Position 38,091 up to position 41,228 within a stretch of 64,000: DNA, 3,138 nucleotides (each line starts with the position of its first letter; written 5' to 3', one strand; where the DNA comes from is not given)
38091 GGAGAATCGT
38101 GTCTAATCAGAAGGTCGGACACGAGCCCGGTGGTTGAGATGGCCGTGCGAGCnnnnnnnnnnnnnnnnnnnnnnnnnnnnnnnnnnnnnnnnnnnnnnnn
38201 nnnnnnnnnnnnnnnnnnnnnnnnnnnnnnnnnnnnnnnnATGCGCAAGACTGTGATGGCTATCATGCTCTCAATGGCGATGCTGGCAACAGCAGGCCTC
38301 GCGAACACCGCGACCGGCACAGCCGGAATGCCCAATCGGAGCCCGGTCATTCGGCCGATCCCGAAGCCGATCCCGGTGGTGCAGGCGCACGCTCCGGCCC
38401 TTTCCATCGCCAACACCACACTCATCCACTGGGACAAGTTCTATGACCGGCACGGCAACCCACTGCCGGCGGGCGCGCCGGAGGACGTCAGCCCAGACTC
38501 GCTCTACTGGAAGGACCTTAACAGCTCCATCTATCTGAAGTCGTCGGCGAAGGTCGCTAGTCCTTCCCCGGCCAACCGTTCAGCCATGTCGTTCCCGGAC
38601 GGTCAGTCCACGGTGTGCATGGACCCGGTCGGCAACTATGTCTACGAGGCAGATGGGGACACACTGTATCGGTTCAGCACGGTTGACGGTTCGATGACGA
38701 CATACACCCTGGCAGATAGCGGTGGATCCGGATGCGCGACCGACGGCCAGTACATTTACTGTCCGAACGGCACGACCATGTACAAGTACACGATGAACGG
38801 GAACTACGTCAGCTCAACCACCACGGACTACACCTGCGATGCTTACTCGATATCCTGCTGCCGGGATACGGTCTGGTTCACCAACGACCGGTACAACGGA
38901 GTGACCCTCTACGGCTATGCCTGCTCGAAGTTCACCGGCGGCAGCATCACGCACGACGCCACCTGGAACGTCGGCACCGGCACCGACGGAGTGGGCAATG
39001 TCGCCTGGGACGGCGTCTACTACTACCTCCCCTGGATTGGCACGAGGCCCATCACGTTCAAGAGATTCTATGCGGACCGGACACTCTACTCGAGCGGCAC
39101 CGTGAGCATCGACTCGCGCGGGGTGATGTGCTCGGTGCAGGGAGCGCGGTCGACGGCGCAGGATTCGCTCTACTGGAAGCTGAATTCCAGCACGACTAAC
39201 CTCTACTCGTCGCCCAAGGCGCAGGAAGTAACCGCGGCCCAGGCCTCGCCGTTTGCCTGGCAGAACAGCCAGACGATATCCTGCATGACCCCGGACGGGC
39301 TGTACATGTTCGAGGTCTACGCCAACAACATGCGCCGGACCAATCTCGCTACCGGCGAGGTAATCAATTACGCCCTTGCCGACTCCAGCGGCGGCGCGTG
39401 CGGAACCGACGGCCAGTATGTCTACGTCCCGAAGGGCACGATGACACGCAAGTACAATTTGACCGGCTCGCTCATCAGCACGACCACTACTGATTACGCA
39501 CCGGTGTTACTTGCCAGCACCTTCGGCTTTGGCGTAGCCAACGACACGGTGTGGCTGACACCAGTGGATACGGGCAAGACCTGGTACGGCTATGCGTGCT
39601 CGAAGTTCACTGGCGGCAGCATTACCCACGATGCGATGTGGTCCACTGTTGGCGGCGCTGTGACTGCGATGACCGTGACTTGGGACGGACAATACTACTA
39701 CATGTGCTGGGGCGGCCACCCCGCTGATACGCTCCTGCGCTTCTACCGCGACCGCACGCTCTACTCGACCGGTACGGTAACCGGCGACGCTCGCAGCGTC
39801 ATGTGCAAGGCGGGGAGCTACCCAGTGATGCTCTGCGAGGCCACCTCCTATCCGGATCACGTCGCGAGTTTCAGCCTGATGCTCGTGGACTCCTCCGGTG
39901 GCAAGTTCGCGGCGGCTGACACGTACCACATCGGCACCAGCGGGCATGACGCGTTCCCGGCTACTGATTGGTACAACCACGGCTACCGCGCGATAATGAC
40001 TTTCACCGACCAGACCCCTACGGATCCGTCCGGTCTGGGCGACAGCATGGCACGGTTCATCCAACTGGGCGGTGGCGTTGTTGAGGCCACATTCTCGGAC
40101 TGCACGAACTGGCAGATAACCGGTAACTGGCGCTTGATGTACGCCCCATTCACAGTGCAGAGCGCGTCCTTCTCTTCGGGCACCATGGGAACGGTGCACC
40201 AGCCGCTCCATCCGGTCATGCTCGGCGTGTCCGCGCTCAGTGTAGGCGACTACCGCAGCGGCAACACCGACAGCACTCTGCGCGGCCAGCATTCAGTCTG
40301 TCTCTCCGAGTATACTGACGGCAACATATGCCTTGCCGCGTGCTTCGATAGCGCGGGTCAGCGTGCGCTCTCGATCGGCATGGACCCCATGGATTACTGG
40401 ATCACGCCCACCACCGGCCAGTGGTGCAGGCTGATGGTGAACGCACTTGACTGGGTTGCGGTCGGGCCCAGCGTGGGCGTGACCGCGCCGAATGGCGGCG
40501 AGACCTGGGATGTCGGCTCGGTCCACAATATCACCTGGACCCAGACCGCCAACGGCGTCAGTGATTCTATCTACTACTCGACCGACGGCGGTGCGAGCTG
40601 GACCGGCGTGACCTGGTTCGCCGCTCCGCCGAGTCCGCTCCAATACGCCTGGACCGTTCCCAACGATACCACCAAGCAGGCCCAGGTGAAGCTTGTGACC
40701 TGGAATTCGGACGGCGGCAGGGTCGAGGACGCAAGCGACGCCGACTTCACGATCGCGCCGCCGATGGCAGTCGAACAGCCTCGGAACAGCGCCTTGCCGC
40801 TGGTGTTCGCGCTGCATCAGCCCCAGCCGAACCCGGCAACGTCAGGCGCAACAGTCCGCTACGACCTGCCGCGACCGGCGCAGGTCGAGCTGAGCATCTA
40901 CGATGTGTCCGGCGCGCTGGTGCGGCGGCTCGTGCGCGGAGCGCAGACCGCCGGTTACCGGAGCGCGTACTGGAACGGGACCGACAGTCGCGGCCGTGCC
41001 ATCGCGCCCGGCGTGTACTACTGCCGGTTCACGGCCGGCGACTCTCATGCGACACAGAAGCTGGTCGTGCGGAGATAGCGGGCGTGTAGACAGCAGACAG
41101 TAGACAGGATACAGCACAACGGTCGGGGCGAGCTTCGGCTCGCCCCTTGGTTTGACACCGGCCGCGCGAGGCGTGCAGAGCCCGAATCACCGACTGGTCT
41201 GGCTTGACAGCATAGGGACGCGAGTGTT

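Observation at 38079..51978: Array of five tandem paralogous T9SS-sorted surface proteins, each an independent promoter-leader-CDS-terminator cassette with mosaic N-modules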

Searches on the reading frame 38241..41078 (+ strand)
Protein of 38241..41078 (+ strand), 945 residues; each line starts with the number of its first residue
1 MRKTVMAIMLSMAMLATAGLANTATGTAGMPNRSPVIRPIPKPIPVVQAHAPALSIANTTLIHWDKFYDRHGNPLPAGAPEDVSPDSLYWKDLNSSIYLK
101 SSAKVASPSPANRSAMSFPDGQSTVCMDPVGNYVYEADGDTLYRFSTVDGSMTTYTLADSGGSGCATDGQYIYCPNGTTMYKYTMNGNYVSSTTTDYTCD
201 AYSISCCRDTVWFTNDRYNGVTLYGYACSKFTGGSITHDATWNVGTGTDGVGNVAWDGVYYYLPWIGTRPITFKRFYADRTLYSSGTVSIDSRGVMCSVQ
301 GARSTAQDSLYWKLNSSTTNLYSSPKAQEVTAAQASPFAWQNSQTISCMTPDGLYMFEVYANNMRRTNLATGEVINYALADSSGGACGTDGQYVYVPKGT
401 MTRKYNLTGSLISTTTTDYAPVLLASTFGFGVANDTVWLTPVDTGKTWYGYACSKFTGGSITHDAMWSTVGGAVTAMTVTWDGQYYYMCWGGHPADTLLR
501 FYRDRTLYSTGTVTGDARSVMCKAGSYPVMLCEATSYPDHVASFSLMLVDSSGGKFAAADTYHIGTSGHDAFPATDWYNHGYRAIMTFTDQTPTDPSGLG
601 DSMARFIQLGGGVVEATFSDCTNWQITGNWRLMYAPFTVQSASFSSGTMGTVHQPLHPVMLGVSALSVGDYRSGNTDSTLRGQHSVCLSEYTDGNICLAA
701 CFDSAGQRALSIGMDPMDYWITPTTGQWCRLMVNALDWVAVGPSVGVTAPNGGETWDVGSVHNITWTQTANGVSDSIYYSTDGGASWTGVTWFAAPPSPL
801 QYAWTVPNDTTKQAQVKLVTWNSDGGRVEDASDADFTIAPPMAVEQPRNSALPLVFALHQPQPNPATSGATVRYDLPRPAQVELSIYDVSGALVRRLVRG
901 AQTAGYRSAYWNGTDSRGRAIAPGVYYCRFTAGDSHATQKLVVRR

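Call 4: search_protein_families(library=pfam, proteins=[window:38241-41078:+], max_evalue=0.01)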
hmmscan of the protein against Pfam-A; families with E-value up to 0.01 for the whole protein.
window:38241-41078:+ (945 aa): 2 families
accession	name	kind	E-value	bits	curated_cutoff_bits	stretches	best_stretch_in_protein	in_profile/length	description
PF13860.13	FlgD_ig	-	3.9e-13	49.6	27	1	869-932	11-75/79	FlgD Ig-like domain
PF18962.6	Por_Secre_tail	-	0.00011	22.9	27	1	863-943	3-75/75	Secretion system C-terminal sorting domain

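Call 5: search_protein_families(library=ncbifam, proteins=[window:38241-41078:+], max_evalue=0.01)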
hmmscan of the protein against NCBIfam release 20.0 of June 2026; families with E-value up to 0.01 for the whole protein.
window:38241-41078:+ (945 aa): 6 families
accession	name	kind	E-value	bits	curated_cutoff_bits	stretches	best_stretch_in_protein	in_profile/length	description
TIGR04183.1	Por_Secre_tail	domain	2.5e-09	37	23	1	863-944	3-72/72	T9SS type A sorting domain-containing protein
NF005176.1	PRK06655.1-1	equivalog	3.2e-08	33.7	230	1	880-940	97-157/197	flagellar hook assembly protein FlgD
NF009276.0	PRK12633.1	equivalog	1.2e-05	25.2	383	1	864-938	111-187/234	flagellar basal body rod modification protein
NF033707.1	T9SS_sortase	equivalog_domain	3e-05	21.9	420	1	862-933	1002-1078/1095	type IX secretion system sortase PorU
NF052323.1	T9SSA_dep_M6i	equivalog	0.00011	20.3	600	1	862-942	961-1036/1043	T9SS-dependent M6-like inactivated metalloprotease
NF009277.0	PRK12634.1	equivalog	0.00023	21.3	333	1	881-935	123-177/221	flagellar basal body rod modification protein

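Call 17: find_related_loci(query=A1, collection=genome_contigs, flank=10000)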
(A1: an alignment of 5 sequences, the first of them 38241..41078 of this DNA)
Query A1 (945 aa) in genome_contigs; peptide patterns used: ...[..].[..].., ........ (x = any residue, [..] = any of these).
49 stretches matched a pattern; 12 encode a relative of the query (tblastn E <= 1e-3); 11 distinct loci.
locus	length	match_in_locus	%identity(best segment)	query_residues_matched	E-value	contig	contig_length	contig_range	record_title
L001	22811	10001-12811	61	1-945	0e+0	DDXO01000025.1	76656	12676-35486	MAG TPA_asm: candidate division WOR-3 bacterium UBA2258 UBA2258_contig_9577, whole genome shotgun sequence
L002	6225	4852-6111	63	526-945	1e-169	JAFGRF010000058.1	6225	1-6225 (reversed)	MAG: candidate division WOR-3 bacterium isolate Zod_Metabat.816 k87_1271256, whole genome shotgun sequence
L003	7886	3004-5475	69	744-945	1e-30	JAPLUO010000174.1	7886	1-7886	MAG: candidate division WOR-3 bacterium isolate LacPavin_0920_WC90_MAG_62_12 LacPavin_0920_WC90_scaffold_1762660, whole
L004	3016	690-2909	46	743-932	2e-18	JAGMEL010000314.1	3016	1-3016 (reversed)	MAG: candidate division WOR-3 bacterium isolate RS_18_8 ZL530.bin.8.fa_314, whole genome shotgun sequence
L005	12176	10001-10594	46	743-838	1e-16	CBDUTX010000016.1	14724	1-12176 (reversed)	MAG TPA_asm: uncultured Desulfuromonadaceae bacterium isolate SRR22302359_concoct_24 genome assembly, contig: ERZ2507360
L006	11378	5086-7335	41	743-945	3e-15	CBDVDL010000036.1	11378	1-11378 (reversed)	MAG TPA_asm: uncultured Alphaproteobacteria bacterium isolate SRR21487743_binner12_Refined_11 genome assembly, contig: E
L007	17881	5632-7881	43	743-945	5e-15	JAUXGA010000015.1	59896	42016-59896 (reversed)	MAG: bacterium isolate CSMAG_2917 CSMAG_2917_k117_1491724_length_59896_cov_13.9957, whole genome shotgun sequence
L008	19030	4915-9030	43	737-855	2e-14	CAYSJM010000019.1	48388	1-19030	MAG TPA_asm: uncultured Ignavibacteriaceae bacterium isolate SRP107338_co1_235 genome assembly, contig: NODE_379_length_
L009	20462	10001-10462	28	773-945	3e-12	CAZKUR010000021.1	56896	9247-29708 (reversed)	MAG TPA_asm: uncultured Ignavibacteriaceae bacterium isolate binchicken_co150_610 genome assembly, contig: NODE_1073_len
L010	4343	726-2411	35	743-839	1e-11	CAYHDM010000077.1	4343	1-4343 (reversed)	MAG TPA_asm: uncultured Candidatus Saccharibacteria bacterium isolate ERP119705_co12_185 genome assembly, contig: NODE_2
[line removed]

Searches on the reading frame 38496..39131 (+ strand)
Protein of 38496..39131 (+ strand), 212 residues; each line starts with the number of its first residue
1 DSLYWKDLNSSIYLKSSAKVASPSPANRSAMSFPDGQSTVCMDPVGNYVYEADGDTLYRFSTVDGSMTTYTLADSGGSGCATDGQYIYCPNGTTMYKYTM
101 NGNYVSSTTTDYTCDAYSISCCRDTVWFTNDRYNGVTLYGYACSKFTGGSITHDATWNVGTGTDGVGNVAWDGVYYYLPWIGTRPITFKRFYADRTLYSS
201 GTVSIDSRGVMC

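Call 52: search_protein_families(library=pfam, proteins=[window:38496-39131:+], max_evalue=10)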
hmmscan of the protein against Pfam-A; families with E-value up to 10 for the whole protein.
window:38496-39131:+ (212 aa): 0 families

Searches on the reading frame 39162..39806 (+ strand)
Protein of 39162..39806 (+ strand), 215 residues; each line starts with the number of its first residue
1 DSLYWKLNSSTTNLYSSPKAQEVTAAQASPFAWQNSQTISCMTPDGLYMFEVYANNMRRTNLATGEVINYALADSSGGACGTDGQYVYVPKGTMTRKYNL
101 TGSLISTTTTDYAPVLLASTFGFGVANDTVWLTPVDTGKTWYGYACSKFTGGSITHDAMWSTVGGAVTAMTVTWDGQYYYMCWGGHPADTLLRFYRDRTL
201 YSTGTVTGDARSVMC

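Call 52: search_protein_families(library=pfam, proteins=[window:39162-39806:+], max_evalue=10)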
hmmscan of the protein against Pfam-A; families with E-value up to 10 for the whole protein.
window:39162-39806:+ (215 aa): 4 families
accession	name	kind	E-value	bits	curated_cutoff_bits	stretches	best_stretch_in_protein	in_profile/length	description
PF10179.15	NDNF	-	0.033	14.7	27.3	1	34-63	88-117/127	Neuron-derived neurotrophic factor, first Fn(III) domain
PF19743.5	ASTN1_2_fn3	-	0.062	14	24.3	1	33-59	85-111/123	ASTN1/2 Fn3 domain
PF21254.3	AGA-YXIM_GBD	-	0.079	13.3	27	1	9-77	35-101/138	Beta-agarase/YXIM esterase-like, galactose-binding domain-like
PF19517.4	DUF6050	-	0.14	12.9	27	1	103-174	30-85/116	Family of unknown function (DUF6050)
